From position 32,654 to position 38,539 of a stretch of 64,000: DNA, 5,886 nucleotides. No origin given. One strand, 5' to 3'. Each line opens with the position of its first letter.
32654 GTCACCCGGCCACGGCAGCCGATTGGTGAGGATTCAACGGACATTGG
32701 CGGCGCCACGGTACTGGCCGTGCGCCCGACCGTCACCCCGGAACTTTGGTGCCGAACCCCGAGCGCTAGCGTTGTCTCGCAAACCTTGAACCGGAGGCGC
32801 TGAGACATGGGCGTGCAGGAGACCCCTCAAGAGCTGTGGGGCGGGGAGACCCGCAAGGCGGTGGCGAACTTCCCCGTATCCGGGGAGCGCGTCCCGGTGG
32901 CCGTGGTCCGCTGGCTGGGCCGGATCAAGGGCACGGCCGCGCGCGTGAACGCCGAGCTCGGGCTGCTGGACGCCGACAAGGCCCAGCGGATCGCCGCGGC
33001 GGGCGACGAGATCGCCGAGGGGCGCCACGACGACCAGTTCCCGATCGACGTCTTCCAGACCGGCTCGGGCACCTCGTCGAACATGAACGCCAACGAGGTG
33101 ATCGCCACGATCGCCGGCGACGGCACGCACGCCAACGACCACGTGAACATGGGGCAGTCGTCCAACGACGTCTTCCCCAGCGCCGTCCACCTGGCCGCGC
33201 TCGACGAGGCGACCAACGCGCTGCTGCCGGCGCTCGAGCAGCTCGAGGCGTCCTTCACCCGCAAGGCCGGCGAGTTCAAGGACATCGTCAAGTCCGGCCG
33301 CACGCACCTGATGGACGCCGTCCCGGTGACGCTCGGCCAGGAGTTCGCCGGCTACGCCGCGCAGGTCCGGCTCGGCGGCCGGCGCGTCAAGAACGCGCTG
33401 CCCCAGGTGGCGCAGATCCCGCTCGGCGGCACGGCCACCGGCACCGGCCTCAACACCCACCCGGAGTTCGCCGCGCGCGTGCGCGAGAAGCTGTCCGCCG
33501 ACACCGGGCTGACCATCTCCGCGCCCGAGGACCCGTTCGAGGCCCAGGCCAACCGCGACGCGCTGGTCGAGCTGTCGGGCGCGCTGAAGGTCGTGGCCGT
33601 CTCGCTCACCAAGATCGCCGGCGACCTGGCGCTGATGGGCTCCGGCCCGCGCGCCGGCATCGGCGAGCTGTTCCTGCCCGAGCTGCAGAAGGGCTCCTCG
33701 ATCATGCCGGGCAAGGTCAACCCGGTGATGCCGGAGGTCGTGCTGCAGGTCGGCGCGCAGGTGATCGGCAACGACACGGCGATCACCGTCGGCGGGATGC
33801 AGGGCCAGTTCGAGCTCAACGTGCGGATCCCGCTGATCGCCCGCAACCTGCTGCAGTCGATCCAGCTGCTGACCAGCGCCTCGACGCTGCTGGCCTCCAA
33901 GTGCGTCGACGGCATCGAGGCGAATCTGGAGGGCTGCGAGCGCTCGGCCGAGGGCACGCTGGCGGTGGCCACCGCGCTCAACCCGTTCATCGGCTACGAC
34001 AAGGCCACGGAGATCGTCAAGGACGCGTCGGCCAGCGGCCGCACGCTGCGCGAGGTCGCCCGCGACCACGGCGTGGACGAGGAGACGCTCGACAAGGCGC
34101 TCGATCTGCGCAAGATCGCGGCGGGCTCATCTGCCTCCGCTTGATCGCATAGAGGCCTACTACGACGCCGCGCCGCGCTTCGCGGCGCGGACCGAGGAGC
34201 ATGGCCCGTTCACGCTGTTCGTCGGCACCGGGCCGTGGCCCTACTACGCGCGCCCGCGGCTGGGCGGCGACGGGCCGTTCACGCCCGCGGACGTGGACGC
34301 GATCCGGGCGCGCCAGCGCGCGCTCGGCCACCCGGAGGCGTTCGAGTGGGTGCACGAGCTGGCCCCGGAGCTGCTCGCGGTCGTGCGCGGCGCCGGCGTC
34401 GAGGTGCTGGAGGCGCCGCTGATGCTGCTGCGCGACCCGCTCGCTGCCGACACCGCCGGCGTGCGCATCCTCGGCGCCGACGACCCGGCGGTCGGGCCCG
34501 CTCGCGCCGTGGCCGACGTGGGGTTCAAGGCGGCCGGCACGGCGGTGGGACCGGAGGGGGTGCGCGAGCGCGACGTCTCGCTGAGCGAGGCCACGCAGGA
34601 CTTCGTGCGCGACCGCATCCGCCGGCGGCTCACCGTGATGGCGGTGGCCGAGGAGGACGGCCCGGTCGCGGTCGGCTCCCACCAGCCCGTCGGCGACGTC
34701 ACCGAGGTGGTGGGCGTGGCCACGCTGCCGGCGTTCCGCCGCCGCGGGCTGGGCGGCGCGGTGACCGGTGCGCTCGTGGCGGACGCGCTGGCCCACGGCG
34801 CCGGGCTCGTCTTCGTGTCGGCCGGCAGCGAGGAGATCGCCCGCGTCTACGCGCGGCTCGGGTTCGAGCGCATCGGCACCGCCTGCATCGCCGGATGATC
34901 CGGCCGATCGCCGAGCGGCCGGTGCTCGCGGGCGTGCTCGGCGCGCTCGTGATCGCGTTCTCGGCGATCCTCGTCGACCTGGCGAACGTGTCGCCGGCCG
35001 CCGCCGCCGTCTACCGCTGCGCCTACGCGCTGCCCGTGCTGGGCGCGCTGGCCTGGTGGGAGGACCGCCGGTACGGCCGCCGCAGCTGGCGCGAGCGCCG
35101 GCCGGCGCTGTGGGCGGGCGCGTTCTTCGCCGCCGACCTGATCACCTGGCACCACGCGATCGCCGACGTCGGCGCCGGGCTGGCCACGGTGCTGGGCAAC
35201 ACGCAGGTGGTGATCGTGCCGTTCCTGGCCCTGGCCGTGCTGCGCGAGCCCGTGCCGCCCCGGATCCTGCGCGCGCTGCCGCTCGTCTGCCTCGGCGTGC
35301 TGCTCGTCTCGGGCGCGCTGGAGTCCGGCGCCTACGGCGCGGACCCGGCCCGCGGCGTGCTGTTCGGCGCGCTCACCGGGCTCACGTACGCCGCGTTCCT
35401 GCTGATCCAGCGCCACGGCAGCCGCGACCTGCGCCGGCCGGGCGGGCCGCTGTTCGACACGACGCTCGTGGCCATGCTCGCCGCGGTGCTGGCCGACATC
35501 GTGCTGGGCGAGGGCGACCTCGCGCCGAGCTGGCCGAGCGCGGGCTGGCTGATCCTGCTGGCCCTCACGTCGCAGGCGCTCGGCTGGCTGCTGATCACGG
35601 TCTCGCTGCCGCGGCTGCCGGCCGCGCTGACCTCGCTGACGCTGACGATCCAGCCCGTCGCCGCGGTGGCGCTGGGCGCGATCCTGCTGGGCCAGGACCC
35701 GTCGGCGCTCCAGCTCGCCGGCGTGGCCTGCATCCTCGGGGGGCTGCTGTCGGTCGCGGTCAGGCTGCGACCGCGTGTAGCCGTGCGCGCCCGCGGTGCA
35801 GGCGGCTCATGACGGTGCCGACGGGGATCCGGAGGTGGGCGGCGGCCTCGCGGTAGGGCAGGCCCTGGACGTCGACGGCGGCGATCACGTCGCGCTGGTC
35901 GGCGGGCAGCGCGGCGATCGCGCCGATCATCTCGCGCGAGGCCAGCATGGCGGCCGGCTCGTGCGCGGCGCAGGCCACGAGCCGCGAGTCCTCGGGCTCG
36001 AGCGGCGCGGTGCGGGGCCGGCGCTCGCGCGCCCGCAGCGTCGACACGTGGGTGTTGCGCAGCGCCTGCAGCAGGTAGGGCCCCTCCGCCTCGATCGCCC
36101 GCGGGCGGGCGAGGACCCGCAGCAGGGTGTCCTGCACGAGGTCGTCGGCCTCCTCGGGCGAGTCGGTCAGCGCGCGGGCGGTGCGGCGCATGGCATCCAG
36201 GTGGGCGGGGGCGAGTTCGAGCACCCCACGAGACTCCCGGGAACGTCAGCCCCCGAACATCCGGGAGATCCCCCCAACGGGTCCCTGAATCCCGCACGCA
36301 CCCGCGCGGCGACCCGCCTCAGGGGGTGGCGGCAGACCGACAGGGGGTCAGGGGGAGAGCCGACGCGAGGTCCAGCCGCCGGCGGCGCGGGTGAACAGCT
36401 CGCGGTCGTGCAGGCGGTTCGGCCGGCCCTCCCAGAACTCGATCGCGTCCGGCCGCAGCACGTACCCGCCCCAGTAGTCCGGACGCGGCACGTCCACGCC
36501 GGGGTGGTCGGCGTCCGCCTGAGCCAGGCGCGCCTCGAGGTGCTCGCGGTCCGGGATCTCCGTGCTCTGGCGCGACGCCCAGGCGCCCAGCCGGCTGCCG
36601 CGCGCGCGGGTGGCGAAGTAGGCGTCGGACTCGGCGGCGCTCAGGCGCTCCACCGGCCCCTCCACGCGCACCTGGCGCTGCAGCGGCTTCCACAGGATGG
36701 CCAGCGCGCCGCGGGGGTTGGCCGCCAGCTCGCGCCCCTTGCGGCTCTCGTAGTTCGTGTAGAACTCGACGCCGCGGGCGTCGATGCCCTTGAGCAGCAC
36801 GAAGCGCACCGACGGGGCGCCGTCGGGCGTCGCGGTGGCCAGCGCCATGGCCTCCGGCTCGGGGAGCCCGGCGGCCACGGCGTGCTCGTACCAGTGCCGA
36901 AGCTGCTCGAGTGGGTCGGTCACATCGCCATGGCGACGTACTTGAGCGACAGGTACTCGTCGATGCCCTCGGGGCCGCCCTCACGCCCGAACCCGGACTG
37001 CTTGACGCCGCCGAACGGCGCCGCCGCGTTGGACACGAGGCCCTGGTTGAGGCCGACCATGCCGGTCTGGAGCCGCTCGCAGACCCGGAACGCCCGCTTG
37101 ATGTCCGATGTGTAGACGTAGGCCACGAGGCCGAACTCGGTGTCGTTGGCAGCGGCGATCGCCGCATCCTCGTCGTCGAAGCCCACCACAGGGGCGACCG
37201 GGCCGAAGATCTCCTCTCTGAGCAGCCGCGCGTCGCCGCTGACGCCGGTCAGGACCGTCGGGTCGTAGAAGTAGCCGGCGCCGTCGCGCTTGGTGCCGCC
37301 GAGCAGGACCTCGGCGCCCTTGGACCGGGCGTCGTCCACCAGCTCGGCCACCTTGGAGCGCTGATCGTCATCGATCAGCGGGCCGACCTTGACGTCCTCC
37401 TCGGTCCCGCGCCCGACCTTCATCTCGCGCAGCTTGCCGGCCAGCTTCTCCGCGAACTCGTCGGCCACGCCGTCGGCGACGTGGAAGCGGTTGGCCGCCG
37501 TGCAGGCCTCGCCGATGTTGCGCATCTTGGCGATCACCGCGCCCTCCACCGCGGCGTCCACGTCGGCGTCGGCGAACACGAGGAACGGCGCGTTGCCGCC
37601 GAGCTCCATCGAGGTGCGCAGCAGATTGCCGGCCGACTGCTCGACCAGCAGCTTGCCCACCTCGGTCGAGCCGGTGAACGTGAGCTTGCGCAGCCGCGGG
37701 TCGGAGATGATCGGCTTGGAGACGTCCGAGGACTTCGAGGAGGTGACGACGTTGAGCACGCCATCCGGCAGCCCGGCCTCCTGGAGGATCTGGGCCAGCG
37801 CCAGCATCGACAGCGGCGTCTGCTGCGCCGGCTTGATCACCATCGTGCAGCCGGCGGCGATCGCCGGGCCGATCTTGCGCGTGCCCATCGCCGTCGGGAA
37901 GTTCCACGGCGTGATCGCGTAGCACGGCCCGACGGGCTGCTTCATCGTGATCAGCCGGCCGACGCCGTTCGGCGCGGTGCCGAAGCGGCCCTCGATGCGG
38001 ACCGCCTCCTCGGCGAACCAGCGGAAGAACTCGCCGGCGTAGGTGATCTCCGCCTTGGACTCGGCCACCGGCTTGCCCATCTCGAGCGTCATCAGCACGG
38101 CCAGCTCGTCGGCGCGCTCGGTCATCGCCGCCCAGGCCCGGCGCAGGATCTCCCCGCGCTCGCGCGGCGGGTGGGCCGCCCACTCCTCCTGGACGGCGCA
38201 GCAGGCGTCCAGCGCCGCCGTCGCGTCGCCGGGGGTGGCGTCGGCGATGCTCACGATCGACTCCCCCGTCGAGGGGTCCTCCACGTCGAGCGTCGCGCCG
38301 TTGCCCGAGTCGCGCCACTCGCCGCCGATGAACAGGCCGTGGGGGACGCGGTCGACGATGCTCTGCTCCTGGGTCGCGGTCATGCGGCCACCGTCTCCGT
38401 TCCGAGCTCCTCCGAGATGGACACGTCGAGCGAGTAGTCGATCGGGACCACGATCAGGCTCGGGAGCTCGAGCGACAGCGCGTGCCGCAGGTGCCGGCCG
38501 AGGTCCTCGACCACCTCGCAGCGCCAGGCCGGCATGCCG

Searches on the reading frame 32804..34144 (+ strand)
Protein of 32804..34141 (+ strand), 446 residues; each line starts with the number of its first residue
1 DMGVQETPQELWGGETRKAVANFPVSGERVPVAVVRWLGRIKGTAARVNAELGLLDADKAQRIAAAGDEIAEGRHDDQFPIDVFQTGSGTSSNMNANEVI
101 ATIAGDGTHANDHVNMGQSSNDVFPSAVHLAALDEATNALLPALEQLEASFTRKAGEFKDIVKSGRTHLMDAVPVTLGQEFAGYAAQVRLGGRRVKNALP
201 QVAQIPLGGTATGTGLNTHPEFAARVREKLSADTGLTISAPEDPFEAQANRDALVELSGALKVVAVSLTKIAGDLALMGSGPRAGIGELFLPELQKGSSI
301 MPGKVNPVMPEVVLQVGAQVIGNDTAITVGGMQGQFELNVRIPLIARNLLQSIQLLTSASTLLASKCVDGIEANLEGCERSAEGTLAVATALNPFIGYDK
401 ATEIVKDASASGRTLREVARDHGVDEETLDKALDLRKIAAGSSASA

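Call 39: search_protein_families(library=pfam, proteins=[window:32804-34141:+], max_evalue=0.00001)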
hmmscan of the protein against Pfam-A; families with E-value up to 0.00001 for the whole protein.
window:32804-34141:+ (446 aa): 2 families
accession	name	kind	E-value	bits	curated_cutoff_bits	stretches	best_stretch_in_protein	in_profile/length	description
PF00206.25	Lyase_1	-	3.1e-96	322.9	27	1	7-322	6-312/312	Lyase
PF10415.14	FumaraseC_C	-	5.9e-17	62.3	32.5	1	389-438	2-52/54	Fumarase C C-terminus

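Call 55: find_encoding_contigs(protein=window:32807-34144:+, flank=10000, max_places=5)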
Protein window:32807-34144:+ (445 aa): no gene with exactly this product is on record in the collection.

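Call 56: list_cluster_members(proteins=[window:32807-34141:+, window:19614-20345:-, window:19153-20628:-, window:22713-23855:-, window:25260-25958:-])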
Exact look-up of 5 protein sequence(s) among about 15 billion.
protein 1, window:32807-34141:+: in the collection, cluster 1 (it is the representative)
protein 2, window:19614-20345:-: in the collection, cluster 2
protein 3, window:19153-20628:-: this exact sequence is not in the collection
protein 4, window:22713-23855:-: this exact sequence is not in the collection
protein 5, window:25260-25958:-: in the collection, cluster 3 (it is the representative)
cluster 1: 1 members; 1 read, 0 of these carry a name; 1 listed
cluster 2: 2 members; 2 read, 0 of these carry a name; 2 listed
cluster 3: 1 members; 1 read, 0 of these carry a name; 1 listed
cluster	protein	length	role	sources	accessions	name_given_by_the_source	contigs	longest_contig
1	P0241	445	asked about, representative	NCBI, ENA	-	-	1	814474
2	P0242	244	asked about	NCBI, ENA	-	-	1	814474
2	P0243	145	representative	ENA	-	-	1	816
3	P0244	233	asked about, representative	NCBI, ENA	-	-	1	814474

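Call 57: find_encoding_contigs(protein=P0243, flank=2000, max_places=5)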
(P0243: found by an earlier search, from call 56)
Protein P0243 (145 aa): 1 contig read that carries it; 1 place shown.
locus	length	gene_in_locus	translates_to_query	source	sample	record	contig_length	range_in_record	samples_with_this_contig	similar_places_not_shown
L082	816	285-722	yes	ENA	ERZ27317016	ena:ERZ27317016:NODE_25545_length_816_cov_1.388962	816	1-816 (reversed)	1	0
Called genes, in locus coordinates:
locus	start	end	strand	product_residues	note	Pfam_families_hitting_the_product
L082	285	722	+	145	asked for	PF14520:HHH_5 (weak)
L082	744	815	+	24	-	?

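Call 58: find_encoding_contigs(protein=P0242, flank=10000, max_places=5)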
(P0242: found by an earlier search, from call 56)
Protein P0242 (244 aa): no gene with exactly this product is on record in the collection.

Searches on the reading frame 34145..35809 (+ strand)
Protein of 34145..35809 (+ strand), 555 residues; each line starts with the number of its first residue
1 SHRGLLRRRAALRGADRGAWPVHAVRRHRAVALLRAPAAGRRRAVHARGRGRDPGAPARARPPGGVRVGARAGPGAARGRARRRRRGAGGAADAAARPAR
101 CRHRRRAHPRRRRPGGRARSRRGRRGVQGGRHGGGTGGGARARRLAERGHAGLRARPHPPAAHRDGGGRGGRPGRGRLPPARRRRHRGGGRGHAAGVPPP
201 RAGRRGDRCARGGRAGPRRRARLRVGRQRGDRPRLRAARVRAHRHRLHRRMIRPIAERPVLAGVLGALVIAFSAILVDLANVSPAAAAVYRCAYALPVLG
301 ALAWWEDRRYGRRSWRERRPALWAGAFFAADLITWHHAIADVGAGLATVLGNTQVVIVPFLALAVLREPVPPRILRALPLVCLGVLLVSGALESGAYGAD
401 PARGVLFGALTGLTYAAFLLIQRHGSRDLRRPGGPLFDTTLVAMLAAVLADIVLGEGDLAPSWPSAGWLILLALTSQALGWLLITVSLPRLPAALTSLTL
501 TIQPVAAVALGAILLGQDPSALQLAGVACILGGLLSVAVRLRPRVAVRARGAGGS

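Call 39: search_protein_families(library=pfam, proteins=[window:34145-35809:+], max_evalue=0.00001)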
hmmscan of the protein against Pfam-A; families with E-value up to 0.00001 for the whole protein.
window:34145-35809:+ (555 aa): 1 family
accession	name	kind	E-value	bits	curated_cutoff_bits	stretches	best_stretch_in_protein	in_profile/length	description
PF00892.27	EamA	-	1.4e-22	80.8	28.2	2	260-389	4-134/135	EamA-like transporter family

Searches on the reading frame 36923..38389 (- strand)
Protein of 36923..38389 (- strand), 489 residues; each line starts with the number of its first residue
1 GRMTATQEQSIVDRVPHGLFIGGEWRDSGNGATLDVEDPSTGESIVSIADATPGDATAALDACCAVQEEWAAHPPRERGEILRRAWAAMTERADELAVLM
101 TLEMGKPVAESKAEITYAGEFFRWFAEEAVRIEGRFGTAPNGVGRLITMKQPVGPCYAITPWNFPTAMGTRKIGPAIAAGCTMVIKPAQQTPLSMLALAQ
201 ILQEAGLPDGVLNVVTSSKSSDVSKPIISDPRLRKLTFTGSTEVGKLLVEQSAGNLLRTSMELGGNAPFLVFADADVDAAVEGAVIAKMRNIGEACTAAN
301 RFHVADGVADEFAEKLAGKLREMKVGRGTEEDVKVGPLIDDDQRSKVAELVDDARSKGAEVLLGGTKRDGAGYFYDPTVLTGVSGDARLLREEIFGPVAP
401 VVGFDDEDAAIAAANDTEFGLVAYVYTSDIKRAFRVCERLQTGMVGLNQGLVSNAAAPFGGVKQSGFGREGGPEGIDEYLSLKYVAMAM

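Call 39: search_protein_families(library=pfam, proteins=[window:36923-38389:-], max_evalue=0.00001)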
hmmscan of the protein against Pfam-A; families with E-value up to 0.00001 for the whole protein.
window:36923-38389:- (489 aa): 1 family
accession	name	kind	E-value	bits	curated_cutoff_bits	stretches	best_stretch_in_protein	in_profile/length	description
PF00171.27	Aldedh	-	3.1e-162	540.8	23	1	25-485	1-461/461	Aldehyde dehydrogenase family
